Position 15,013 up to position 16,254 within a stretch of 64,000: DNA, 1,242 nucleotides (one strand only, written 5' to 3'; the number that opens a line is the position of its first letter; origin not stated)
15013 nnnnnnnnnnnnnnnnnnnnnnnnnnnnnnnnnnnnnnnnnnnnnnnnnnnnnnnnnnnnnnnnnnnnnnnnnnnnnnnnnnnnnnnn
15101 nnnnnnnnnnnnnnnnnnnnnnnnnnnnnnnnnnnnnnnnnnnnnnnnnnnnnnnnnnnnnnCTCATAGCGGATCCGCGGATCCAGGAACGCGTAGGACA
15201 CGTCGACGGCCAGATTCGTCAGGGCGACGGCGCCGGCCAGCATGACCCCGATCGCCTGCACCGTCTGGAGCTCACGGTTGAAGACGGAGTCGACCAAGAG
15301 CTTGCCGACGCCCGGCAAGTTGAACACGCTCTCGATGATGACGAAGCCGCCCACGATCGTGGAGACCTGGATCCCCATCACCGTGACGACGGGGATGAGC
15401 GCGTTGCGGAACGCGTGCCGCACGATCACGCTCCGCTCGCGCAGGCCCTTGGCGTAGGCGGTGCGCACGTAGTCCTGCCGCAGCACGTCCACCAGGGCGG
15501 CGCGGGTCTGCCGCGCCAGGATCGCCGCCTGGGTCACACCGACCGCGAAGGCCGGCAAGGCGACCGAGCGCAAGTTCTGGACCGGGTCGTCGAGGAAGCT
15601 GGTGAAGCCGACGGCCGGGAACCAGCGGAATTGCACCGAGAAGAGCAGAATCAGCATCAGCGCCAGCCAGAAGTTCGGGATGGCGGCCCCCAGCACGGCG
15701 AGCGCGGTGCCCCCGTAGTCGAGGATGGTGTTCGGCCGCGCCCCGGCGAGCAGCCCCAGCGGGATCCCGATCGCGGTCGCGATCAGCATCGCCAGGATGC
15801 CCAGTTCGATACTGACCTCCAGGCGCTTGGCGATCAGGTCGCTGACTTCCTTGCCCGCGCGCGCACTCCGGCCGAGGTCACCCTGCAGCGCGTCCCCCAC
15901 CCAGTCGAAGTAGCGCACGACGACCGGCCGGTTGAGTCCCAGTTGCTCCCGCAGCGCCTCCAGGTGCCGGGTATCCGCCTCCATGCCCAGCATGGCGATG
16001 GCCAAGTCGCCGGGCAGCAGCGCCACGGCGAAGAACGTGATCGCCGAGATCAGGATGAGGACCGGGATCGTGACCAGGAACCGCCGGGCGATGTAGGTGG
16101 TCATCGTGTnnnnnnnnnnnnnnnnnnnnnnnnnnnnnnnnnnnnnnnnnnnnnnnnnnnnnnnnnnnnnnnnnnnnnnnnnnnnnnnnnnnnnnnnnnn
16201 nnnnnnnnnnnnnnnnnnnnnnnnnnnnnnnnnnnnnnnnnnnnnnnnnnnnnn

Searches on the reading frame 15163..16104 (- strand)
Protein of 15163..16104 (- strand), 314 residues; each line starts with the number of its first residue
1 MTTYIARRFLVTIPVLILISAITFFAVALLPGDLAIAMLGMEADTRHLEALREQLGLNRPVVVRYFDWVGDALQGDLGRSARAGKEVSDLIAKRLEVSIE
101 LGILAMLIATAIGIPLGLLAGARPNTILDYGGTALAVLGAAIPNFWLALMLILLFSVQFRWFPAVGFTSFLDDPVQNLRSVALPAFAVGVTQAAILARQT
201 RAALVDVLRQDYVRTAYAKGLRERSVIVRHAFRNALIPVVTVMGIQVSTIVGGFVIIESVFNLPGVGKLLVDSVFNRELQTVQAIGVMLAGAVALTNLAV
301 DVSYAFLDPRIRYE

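Call 56: search_protein_families(library=pfam, proteins=[window:15163-16104:-], max_evalue=0.001)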
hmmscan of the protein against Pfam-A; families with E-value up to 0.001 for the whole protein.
window:15163-16104:- (314 aa): 2 families
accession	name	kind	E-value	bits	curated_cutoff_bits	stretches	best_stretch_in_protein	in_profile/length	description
PF00528.27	BPD_transp_1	-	2.9e-37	128.6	26.4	1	113-312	1-183/184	Binding-protein-dependent transport system inner membrane component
PF19300.4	BPD_transp_1_N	-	1.5e-12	48.1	23.8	1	1-75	1-75/114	Binding-prot-dependent transport system membrane comp, N-term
